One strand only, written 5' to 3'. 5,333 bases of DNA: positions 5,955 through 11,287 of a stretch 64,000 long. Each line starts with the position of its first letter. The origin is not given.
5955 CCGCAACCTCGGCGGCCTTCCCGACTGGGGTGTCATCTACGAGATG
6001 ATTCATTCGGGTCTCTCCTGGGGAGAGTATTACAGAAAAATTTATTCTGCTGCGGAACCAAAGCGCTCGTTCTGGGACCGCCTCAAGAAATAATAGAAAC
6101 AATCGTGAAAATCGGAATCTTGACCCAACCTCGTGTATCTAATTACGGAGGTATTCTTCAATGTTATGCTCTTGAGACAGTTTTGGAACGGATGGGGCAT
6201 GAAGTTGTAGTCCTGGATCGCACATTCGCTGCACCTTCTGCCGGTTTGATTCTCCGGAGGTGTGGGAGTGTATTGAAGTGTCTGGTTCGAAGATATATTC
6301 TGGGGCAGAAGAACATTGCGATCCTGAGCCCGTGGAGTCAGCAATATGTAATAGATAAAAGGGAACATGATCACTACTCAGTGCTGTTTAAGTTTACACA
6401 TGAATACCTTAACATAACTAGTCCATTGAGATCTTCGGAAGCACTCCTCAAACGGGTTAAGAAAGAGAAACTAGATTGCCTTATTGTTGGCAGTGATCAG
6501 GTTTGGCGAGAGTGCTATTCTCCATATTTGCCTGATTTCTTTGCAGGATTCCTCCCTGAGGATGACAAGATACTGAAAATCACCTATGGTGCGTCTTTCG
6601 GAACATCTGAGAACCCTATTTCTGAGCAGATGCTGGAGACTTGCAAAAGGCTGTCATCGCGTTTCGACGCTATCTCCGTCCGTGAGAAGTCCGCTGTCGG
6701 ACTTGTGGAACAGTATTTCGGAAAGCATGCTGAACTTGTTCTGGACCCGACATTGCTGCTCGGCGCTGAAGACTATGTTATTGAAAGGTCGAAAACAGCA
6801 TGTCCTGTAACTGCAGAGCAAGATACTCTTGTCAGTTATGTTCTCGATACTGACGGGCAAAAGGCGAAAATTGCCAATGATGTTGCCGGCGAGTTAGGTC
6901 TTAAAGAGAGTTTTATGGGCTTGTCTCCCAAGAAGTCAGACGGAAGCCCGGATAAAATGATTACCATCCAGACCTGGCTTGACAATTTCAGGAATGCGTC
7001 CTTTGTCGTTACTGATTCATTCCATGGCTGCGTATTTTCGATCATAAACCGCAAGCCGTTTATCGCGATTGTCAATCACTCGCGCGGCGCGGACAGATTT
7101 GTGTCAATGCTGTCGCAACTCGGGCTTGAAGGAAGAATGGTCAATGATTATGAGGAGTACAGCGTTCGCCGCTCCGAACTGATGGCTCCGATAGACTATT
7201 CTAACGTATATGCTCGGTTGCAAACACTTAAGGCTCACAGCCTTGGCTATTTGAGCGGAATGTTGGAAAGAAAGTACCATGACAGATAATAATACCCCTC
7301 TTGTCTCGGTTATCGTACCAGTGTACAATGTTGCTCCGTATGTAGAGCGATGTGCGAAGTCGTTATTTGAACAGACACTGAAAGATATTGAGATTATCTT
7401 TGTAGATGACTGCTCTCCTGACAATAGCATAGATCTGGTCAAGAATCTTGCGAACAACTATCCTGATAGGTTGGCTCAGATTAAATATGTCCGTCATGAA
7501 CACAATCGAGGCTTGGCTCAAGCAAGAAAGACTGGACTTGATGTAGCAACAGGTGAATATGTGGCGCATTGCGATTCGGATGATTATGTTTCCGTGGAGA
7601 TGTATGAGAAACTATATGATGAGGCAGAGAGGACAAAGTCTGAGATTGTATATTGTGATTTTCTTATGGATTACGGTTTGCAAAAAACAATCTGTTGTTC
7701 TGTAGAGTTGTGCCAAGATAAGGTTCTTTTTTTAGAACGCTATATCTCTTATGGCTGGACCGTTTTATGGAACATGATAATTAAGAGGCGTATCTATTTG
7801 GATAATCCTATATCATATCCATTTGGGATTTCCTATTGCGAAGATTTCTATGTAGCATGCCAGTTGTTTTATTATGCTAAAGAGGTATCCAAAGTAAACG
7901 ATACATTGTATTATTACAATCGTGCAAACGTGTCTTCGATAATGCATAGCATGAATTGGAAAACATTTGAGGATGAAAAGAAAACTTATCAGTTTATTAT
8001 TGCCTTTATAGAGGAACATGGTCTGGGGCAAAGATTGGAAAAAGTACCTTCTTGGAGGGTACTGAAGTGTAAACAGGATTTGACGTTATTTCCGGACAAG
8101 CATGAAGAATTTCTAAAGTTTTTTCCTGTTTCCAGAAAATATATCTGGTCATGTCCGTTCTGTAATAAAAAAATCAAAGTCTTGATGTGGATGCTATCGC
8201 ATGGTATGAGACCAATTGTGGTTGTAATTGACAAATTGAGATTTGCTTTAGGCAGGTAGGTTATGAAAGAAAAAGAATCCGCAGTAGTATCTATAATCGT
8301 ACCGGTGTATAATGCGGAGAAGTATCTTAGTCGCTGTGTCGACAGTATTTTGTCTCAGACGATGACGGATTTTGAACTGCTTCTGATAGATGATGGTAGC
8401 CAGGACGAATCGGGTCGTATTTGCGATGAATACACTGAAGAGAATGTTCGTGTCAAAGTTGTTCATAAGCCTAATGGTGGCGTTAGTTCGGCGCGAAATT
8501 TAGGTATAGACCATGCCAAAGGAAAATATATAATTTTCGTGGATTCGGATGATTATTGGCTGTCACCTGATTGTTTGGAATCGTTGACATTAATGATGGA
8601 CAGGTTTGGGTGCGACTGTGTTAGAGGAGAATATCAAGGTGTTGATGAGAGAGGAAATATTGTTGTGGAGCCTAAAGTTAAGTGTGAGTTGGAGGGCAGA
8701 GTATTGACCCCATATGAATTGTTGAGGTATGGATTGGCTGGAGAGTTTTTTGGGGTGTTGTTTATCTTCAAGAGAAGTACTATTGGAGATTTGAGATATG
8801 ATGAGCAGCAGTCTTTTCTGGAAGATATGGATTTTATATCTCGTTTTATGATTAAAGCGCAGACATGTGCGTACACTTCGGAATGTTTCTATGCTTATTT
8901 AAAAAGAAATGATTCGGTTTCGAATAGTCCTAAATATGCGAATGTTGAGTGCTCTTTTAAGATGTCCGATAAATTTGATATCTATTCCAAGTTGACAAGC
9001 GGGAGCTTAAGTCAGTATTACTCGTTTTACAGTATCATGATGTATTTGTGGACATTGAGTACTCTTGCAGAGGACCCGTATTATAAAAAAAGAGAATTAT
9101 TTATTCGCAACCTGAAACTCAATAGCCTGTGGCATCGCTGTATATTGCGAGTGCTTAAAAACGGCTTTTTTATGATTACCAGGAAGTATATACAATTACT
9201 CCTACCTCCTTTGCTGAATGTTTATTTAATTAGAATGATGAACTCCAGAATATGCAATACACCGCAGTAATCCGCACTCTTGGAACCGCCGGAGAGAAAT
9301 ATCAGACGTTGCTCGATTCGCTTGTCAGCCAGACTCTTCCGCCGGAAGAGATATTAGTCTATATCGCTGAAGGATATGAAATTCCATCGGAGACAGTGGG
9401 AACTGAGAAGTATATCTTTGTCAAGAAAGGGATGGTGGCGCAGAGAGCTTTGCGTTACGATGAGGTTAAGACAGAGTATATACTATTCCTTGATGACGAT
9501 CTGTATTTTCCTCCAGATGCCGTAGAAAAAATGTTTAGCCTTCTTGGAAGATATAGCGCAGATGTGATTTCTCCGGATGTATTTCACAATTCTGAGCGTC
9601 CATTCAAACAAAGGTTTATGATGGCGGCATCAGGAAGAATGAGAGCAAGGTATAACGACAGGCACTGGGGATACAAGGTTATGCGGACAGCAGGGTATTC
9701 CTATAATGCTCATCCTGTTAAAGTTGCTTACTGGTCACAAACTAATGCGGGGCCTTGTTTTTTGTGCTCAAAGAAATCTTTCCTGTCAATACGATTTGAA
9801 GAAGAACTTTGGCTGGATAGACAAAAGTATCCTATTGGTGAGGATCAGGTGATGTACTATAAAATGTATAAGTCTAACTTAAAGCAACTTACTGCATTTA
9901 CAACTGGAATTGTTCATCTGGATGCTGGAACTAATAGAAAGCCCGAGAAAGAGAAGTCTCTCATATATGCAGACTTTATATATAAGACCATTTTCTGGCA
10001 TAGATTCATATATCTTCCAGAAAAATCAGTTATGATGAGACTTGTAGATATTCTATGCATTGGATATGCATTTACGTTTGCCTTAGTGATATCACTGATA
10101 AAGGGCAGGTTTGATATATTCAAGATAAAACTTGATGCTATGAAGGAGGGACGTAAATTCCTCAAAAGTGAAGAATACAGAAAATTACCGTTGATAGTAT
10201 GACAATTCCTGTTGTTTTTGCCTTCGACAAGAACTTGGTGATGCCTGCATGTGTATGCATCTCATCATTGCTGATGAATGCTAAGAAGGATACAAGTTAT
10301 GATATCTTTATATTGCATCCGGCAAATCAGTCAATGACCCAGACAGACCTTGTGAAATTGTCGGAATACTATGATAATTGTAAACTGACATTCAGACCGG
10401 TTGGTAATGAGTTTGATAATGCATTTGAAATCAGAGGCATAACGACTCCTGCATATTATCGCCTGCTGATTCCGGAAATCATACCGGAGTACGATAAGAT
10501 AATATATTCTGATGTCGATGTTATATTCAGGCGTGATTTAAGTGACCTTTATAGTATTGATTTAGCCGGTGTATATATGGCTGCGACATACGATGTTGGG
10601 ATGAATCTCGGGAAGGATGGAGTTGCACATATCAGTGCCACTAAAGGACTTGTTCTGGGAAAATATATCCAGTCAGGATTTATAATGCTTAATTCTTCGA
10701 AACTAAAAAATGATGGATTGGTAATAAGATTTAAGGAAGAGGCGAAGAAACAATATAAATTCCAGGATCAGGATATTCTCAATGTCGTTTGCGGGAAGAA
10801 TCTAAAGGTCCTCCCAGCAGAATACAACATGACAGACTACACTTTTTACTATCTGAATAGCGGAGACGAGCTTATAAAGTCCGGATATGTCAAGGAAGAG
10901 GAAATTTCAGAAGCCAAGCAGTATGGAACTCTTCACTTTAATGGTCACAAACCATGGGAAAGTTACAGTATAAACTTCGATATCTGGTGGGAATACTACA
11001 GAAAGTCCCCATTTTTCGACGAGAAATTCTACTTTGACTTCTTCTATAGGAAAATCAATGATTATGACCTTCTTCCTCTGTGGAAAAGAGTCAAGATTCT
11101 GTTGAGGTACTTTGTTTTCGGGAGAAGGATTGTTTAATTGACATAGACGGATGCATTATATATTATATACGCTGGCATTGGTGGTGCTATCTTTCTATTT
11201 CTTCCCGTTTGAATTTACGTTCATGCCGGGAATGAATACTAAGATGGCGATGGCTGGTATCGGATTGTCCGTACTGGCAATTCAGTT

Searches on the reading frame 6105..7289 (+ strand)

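Call 66: search_protein_families(library=pfam, proteins=[window:6105-7289:+], max_evalue=0.001)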
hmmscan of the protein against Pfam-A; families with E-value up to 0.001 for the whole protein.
window:6105-7289:+ (394 aa): 1 family
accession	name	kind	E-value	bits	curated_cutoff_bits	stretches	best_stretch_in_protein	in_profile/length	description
PF04230.19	PS_pyruv_trans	-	1.4e-33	117.5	25.3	1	13-326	1-280/280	Polysaccharide pyruvyl transferase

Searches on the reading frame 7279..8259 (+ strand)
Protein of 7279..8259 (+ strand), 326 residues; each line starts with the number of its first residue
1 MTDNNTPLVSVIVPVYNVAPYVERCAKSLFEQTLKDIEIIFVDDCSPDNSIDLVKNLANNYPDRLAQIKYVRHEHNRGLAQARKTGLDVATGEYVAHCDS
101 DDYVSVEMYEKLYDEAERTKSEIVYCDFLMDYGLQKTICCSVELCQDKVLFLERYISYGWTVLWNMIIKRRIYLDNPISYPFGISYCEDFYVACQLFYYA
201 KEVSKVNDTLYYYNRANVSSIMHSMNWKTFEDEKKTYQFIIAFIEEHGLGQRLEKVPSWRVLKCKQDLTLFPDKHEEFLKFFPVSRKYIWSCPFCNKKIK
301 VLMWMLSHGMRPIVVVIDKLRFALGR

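Call 66: search_protein_families(library=pfam, proteins=[window:7279-8259:+], max_evalue=0.001)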
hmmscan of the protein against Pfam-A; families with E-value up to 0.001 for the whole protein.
window:7279-8259:+ (326 aa): 3 families
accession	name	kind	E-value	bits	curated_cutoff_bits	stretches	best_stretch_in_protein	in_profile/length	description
PF00535.33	Glycos_transf_2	-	6.6e-35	121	23.3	1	10-128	1-115/168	Glycosyl transferase family 2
PF10111.15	Glyco_tranf_2_2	-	9.1e-11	42.2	27.3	1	10-113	1-103/276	Glycosyltransferase like family 2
PF13641.12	Glyco_tranf_2_3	-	0.00067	20.2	27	1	9-104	3-99/230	Glycosyltransferase like family 2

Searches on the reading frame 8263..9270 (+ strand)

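Call 66: search_protein_families(library=pfam, proteins=[window:8263-9270:+], max_evalue=0.001)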
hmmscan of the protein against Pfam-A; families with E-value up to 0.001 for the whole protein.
window:8263-9270:+ (335 aa): 5 families
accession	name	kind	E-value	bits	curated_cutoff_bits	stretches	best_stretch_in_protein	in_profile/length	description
PF00535.33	Glycos_transf_2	-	2.7e-36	125.5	23.3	1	10-129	1-120/168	Glycosyl transferase family 2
PF10111.15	Glyco_tranf_2_2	-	5.7e-13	49.4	27.3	1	10-108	1-102/276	Glycosyltransferase like family 2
PF13641.12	Glyco_tranf_2_3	-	1.5e-11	45.2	27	1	9-171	3-132/230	Glycosyltransferase like family 2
PF13632.12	Glyco_trans_2_3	-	0.00015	22.1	27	1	89-206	1-117/198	Glycosyl transferase family group 2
PF13704.12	Glyco_tranf_2_4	-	0.00019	22.3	27.5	1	17-104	2-89/98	Glycosyl transferase family 2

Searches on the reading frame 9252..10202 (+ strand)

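Call 66: search_protein_families(library=pfam, proteins=[window:9252-10202:+], max_evalue=0.001)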
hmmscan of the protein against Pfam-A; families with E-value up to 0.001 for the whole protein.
window:9252-10202:+ (316 aa): 1 family
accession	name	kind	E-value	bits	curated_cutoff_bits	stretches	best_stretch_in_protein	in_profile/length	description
PF00535.33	Glycos_transf_2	-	2.1e-08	34.7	23.3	1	60-126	65-131/168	Glycosyl transferase family 2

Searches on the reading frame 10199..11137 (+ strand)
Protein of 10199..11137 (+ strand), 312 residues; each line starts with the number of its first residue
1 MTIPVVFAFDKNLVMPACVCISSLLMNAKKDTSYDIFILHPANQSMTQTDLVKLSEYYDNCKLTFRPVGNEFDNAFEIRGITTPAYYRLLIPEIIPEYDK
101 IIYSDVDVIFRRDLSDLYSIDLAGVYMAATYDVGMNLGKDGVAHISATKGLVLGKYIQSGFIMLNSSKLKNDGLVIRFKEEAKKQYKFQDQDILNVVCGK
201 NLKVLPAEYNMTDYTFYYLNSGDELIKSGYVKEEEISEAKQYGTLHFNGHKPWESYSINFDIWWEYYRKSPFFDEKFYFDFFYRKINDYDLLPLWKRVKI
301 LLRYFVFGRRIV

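Call 66: search_protein_families(library=pfam, proteins=[window:10199-11137:+], max_evalue=0.001)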
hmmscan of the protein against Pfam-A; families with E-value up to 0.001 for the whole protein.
window:10199-11137:+ (312 aa): 1 family
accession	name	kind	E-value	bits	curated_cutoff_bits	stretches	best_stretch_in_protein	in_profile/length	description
PF01501.26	Glyco_transf_8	-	3.2e-34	119.1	24.3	1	5-255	2-251/253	Glycosyl transferase family 8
